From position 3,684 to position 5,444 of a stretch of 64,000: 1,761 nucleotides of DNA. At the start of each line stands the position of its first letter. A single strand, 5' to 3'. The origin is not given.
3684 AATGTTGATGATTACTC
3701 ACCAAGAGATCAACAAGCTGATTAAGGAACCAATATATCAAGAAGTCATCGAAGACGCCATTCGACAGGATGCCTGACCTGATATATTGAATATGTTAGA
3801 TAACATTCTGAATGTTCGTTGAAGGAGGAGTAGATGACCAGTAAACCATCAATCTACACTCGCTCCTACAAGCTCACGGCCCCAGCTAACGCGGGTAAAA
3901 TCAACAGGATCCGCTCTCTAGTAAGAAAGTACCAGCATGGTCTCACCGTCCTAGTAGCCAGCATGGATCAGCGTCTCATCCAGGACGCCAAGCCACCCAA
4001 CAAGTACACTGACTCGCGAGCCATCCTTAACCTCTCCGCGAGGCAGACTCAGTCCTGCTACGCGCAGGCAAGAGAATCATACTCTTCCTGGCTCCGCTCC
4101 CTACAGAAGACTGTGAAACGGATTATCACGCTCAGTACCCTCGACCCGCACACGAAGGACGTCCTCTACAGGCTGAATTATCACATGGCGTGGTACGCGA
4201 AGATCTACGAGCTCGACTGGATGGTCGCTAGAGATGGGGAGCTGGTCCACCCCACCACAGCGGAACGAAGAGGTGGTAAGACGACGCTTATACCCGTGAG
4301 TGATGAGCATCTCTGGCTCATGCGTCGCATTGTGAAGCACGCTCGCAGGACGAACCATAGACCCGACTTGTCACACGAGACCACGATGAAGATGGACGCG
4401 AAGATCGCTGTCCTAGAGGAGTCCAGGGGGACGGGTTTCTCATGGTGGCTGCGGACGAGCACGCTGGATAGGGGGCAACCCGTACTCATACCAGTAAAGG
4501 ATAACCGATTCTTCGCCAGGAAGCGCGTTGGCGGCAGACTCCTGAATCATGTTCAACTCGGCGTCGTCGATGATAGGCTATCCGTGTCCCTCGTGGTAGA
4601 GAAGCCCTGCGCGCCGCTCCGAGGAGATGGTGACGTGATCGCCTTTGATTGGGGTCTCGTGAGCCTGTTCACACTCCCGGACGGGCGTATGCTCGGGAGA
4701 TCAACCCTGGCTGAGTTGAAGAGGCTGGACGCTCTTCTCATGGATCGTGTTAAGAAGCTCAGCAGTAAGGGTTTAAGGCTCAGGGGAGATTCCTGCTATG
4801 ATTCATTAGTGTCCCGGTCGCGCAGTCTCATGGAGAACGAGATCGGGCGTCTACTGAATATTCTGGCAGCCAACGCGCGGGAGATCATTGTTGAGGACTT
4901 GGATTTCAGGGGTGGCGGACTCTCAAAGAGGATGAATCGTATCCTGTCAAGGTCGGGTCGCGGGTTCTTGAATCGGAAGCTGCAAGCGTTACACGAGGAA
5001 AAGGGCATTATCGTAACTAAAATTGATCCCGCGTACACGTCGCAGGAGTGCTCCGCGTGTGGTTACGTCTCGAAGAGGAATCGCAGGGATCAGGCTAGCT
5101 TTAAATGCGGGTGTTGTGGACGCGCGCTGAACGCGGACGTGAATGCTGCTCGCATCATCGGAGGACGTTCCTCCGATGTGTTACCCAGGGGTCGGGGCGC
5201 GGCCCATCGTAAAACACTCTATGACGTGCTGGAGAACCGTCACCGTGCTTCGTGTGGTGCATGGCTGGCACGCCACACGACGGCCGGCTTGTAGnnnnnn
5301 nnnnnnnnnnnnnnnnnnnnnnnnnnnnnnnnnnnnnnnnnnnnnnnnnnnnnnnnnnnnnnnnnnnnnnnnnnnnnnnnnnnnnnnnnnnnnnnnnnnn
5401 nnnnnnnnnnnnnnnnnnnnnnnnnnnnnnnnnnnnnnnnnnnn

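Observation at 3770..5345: High-GC TnpB-only IS element inserted between the adhesin gene and a nucleotide-metabolism block, with a candidate omega-RNA region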

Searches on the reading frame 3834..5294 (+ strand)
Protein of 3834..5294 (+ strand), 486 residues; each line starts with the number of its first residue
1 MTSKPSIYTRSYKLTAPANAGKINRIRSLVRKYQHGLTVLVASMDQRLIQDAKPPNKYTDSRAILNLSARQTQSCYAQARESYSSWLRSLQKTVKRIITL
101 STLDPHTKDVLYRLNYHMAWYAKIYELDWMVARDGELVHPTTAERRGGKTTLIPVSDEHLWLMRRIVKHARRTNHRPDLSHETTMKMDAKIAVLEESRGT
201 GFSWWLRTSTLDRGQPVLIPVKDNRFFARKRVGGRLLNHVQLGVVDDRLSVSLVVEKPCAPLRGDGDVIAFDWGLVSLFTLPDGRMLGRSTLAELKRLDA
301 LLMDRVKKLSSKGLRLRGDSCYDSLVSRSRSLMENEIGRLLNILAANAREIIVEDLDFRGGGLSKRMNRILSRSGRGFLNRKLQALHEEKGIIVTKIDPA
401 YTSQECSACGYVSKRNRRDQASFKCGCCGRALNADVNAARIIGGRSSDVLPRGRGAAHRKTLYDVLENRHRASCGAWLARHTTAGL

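Call 3: search_protein_families(library=pfam, proteins=[window:3834-5294:+], max_evalue=0.01)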
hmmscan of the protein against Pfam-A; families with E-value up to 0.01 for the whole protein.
window:3834-5294:+ (486 aa): 1 family
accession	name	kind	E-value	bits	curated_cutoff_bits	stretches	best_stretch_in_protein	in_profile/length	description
PF07282.18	Cas12f1-like_TNB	-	1.6e-16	60.6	26.3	1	380-442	5-60/60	Cas12f1-like, TNB domain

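Call 9: search_dna_similar(query=window:3834-5294:+, collection=phages, mode=protein, max_rows=30)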
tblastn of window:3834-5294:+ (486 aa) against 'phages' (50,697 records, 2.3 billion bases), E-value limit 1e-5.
Records with a match: 214; places in all: 218; records where one place covers at least 80% of the query: 4.
Best place of each record, by identity: <60% 214.
By first word of the organism name: Salinibacter 182; Escherichia 6; Salmonella 5; Thermus 3; uncultured 3; Bacteriophage 3; Komagataeibacter 2; Bacillus 2; Morganella 1; Nitratidesulfovibrio 1; and 6 more.
By host as written in the record: Salinibacter ruber M8 182; - 6; Escherichia coli 4; Thermus thermophilus HB27 2; Salmonella enterica subsp. enterica serovar Indiana J46 2; Bacillus sp. MGK1 2; Thermus thermophilus HB8 1; Salmonella enterica subsp. enterica serovar Kentucky 1; and 14 more.
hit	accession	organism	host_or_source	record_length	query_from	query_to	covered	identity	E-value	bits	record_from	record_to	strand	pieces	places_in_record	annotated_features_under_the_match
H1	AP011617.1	Thermus phage TMA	Thermus thermophilus HB27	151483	11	447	90%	32.0%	2e-60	220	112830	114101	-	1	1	transposase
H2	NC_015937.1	Thermus phage TMA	Thermus thermophilus HB27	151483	11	447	90%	32.0%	2e-60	220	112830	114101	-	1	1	transposase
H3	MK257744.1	Thermus phage YS40_Isch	Thermus thermophilus HB8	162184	11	447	90%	31.4%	5e-57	210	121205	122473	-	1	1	IS607 family transposase ISCARN1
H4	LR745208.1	uncultured phage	metagenomic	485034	7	471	96%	25.7%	3e-17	91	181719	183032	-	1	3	record has no annotation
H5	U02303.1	Escherichia phage If1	-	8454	225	453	47%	27.9%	4e-13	78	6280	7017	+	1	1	ORF348; homologous to eryA gene product in L07626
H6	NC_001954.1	Escherichia phage If1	Escherichia coli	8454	225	453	47%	27.9%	4e-13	78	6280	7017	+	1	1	hypothetical protein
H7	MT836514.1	Bacteriophage sp.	human fecal samples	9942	261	447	38%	31.0%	2e-8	63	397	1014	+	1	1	record has no annotation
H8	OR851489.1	Salmonella phage S.Kent 1-2-1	Salmonella enterica subsp. enterica ...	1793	225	453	47%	25.2%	8e-11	70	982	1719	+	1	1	record has no annotation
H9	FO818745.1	Escherichia phage RCS47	Escherichia coli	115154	261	453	40%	28.6%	9e-13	77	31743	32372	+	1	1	insQ: transposase IS605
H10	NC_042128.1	Escherichia phage RCS47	Escherichia coli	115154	261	453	40%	28.6%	9e-13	77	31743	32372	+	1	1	insQ: transposase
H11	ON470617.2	Escherichia phage vB_EcoM-813R1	Escherichia coli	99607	261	453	40%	28.6%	2e-12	76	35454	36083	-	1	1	IS200/IS605 family transposase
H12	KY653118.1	Morganella phage IME1369_01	Morganella morganii IME1369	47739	265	453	39%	28.9%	4e-11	72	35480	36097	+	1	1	putative virulence protein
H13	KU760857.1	Salmonella phage SJ46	Salmonella enterica subsp. enterica ...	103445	261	453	40%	28.2%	3e-12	75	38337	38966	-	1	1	insQ: transposase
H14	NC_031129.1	Salmonella phage SJ46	Salmonella enterica subsp. enterica ...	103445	261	453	40%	28.2%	3e-12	75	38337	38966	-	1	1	insQ: transposase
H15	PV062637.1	Nitratidesulfovibrio phage SRB7757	Nitratidesulfovibrio vulgaris ATCC7757 ...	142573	262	462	41%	26.5%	9e-8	61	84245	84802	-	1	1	record has no annotation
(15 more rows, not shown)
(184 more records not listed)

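Call 10: find_homologous_proteins(query=window:3834-5294:+, max_evalue=0.00001)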
Query window:3834-5294:+ (486 aa): 188 proteins with E <= 0.00001 among 8000 candidates; the best 120 are listed.
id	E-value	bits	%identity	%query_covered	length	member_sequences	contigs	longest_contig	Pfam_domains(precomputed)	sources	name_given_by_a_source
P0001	0.0e+0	1098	100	100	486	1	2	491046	PF07282.19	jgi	jgi:putative transposase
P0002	5.1e-281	950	85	100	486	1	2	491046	PF07282.19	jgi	jgi:putative transposase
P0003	3.3e-269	911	83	100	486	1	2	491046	PF07282.19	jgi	jgi:putative transposase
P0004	1.8e-251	853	77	100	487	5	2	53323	PF07282.19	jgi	jgi:putative transposase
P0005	1.5e-244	830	74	100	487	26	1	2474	PF07282.19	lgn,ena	-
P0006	3.1e-114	400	43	98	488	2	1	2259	PF07282.19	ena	-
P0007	6.4e-110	386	42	98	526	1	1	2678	PF07282.19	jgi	-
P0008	1.0e-109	386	42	97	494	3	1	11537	PF07282.19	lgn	-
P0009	5.2e-103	363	42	94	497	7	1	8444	PF07282.19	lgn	-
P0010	2.6e-98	348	41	93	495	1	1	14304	PF07282.19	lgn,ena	-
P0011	2.4e-97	345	39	97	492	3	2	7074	PF07282.19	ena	-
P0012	1.5e-93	332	39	95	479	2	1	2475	PF07282.19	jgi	jgi:putative transposase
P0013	9.2e-93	330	41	94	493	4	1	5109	PF07282.19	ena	-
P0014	1.2e-92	329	41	90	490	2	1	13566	PF07282.19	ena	-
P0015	2.8e-92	328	40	90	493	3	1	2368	PF07282.19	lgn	-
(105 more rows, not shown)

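Call 11: search_protein_families(library=ncbifam, proteins=[window:3834-5294:+], max_evalue=1)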
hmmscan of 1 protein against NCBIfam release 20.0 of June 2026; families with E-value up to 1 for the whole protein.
window:3834-5294:+ (486 aa): 7 families
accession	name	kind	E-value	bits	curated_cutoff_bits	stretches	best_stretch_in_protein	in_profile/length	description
NF040570.1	guided_TnpB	subfamily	2.8e-24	86.1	100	1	249-442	177-386/389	RNA-guided endonuclease TnpB family protein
NF049972.1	CRISPR_Cas12f2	exception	9.3e-16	57.7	450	1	381-442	447-515/524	type V CRISPR-associated effector Cas12f2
NF038280.1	IS607_TnpB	exception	1.4e-09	37.5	350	1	320-444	263-390/431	IS607 family element RNA-guided endonuclease TnpB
NF038281.1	IS200_TnpB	exception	3.9e-08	32.8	425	1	226-442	135-355/360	IS200/IS605 family element RNA-guided endonuclease TnpB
TIGR01766.2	TIGR01766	domain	3.1e-05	24.4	32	1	342-403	18-82/82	IS200/IS605 family accessory protein TnpB-related protein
TIGR01658.1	EYA-cons_domain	equivalog_domain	0.03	14.1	195.3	1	25-118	106-202/274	EYA domain-containing protein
NF045604.1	cas_Cas12e_CasX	equivalog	0.03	12.6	200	1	389-420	739-769/886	type V CRISPR RNA-guided endonuclease Cas12e/CasX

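Call 12: search_protein_families(library=phrogs, proteins=[window:3834-5294:+], max_evalue=0.01)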
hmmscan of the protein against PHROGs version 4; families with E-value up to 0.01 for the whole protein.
window:3834-5294:+ (486 aa): 3 families
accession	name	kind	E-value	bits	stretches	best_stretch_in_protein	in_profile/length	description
phrog_12300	-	integration and excision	6.8e-41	141.3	1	194-466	5-261/286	transposase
phrog_506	-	integration and excision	1.6e-29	104.2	1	246-461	162-379/403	transposase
phrog_17087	-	unknown function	3.9e-07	31.3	1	344-441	29-127/141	-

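Call 13: find_encoding_contigs(protein=P0002, flank=6000, max_places=4)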
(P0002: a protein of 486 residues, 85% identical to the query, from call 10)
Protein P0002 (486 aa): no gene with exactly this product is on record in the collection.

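Call 14: find_encoding_contigs(protein=P0003, flank=6000, max_places=4)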
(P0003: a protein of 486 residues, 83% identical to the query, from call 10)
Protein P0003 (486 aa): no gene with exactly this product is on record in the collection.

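Call 15: find_encoding_contigs(protein=P0001, flank=6000, max_places=4)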
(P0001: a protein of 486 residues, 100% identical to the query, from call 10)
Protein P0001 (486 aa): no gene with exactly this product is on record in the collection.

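Call 16: find_related_loci(query=window:3834-5294:+, collection=viral_contigs, flank=8000)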
Query window:3834-5294:+ (486 aa) in viral_contigs; peptide patterns used: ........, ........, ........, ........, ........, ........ (x = any residue, [..] = any of these).
3 stretches matched a pattern, but none encodes a relative of the query by tblastn (E <= 1e-3).

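Call 19: find_related_loci(query=A1, collection=metagenome_contigs, flank=8000)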
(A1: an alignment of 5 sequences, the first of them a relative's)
Query A1 (486 aa) in metagenome_contigs; peptide patterns used: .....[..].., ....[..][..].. (x = any residue, [..] = any of these).
64 stretches matched a pattern; 1 encode a relative of the query (tblastn E <= 1e-3); 1 distinct loci.
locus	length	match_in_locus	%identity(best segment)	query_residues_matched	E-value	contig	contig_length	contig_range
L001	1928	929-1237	30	343-442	2e-6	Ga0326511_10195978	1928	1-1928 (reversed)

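Call 20: find_encoding_contigs(protein=P0004, flank=8000, max_places=4)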
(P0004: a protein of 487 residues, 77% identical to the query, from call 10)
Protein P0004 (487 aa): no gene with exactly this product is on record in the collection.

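Call 21: find_encoding_contigs(protein=P0005, flank=8000, max_places=6)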
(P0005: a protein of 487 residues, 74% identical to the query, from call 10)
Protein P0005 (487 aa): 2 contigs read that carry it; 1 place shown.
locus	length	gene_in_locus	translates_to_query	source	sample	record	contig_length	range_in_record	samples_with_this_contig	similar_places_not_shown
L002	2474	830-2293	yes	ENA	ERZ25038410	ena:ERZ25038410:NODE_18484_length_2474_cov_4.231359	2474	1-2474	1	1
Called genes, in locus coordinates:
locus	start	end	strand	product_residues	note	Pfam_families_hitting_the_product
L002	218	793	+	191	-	PF00239:Resolvase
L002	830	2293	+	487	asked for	PF07282:Cas12f1-like_TNB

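Call 24: find_related_loci(query=A1, collection=viral_contigs, flank=8000)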
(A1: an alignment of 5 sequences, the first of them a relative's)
Query A1 (486 aa) in viral_contigs; peptide patterns used: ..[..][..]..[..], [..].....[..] (x = any residue, [..] = any of these).
104 stretches matched a pattern, but none encodes a relative of the query by tblastn (E <= 1e-3).

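Call 27: search_solved_structures(query=window:3834-5294:+, max_evalue=1, show_alignments=2)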
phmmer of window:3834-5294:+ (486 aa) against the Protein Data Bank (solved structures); distinct sequences matched with E-value up to 1: 25.
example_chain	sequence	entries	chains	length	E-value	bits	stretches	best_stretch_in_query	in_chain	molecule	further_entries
9nzq_A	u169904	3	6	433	6.8e-14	54.7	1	379-459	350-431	Cas12f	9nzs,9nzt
7wju_A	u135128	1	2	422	8.9e-14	54.3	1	379-443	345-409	OrfB_Zn_ribbon domain-containing protein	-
8j1j_A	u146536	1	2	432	9e-14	54.3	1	379-443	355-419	Transposase IS605 OrfB C-terminal domain-containing protein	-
8j3r_A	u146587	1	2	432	9.2e-14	54.3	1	379-443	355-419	Transposase IS605 OrfB C-terminal domain-containing protein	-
8j12_A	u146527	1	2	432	9.2e-14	54.3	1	379-443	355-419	Transposase IS605 OrfB C-terminal domain-containing protein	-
8dzj_A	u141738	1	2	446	9.7e-14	54.2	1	379-443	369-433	OrfB_Zn_ribbon domain-containing protein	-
8hr5_A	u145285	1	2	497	8.5e-10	41.2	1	367-444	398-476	Transposase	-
9i8y_A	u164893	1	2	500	2.6e-09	39.6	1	382-432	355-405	CRISPR-associated endodeoxyribonuclease Cas12f1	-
7odf_A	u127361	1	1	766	1.5e-08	37.1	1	345-467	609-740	Cas_phi3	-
9nzp_A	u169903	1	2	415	5.3e-07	32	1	368-443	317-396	IS200/IS605 family element transposase accessory protein TnpB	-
8iaz_A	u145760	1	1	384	2.1e-06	30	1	240-437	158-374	Transposase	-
23vu_A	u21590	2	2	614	0.0014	20.7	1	383-449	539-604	UnCas12m4a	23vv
7lys_A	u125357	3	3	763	0.0021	20.1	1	379-439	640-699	CasPhi-2 | CasPhi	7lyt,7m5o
9nzo_B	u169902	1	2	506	0.003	19.6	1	389-426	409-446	Cas12f Effector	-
9nzr_A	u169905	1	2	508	0.0031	19.6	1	389-426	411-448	Cas12f Nuclease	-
8bf8_A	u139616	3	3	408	0.027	16.5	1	289-442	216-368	RNA-guided DNA endonuclease TnpB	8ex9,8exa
8h1j_A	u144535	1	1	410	0.028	16.4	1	289-442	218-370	RNA-guided DNA endonuclease TnpB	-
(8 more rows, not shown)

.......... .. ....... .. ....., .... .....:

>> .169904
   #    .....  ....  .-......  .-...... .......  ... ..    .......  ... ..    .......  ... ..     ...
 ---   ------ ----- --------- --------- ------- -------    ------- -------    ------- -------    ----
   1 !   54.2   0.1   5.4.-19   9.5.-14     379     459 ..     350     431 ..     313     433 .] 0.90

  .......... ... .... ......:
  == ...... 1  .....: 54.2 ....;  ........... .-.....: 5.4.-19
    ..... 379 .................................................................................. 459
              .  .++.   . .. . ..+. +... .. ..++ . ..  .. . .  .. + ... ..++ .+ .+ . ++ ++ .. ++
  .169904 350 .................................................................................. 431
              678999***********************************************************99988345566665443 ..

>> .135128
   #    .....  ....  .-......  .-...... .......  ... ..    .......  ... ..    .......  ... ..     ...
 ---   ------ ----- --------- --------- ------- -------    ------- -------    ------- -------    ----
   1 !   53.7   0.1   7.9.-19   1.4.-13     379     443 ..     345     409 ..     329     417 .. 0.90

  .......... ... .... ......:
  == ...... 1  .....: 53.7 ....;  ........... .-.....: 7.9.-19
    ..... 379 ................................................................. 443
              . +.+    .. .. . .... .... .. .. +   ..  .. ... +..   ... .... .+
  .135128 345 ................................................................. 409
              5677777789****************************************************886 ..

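Call 29: find_related_loci(query=A2, collection=genome_contigs, flank=4000)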
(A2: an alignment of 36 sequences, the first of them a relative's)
Query A2 (486 aa) in genome_contigs; peptide patterns used: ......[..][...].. (x = any residue, [..] = any of these).
100 stretches matched a pattern; 19 encode a relative of the query (tblastn E <= 1e-3); 19 distinct loci.
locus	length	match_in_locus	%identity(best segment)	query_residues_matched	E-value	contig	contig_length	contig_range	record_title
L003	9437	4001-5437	39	11-477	7e-95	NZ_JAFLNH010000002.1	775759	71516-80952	Mycobacterium sp. SM1 contig2, whole genome shotgun sequence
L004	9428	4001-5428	38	11-471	4e-90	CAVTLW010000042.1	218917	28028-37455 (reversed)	MAG: uncultured Actinomycetota bacterium isolate MFD06435.bin.1.39 genome assembly, contig: contig_53526, whole genome s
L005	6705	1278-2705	38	11-471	1e-88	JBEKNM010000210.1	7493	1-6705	MAG: Mycobacterium sp. isolate SPRUCE 417 SPRUCE_417_210, whole genome shotgun sequence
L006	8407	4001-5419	37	16-474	3e-87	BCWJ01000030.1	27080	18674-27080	Xylanimicrobium pachnodae JCM 13526 = NBRC 107786 DNA, contig: XPA01S_CON0030_0001, whole genome shotgun sequence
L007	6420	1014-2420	38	18-471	6e-85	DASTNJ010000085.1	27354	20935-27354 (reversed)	MAG TPA_asm: Mycobacterium sp. isolate SMAG_U2139 k141_272687, whole genome shotgun sequence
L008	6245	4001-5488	36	1-471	3e-79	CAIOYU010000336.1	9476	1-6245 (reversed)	MAG: uncultured actinobacterium isolate Loclat_bin-09341 genome assembly, contig: bin-09341:336/781, whole genome shotgu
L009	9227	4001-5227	35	1-435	8e-77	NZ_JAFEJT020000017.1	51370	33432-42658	Bifidobacterium amazonense strain MA1 Contig_017, whole genome shotgun sequence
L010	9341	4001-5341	34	1-474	4e-76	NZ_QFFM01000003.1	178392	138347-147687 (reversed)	Bifidobacterium callitrichidarum strain TRI 5 DS8229454_c3, whole genome shotgun sequence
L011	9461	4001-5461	36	11-471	1e-75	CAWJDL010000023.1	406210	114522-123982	MAG: uncultured Actinomycetota bacterium isolate MFD04944.bin.1.103 genome assembly, contig: contig_67403, whole genome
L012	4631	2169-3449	36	67-471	8e-71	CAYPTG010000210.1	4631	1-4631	MAG TPA_asm: uncultured Mycobacterium sp. isolate SRP329715_co2_162 genome assembly, contig: NODE_32264_length_4631_cov_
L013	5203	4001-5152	35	1-410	5e-66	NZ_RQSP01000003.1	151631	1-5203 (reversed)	Bifidobacterium jacchi strain MRM 9.3 sequence003, whole genome shotgun sequence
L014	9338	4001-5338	35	1-474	2e-76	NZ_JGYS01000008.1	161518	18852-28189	Bifidobacterium callitrichos DSM 23973 Contig08, whole genome shotgun sequence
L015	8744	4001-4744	46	226-471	1e-61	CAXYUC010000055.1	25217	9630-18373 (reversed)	MAG: uncultured Mycolicibacter sp. isolate ERR13598980_binner123_Refined_15 genome assembly, contig: ERZ24879089.145, wh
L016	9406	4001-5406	34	9-468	2e-43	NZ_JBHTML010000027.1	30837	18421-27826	Arthrobacter sp. GCM10027362 strain 680819 GCM70027362_181, whole genome shotgun sequence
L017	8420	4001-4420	52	333-471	5e-37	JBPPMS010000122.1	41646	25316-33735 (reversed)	MAG: Mycobacterium sp. isolate BIOS2019_out_044 k131_366190, whole genome shotgun sequence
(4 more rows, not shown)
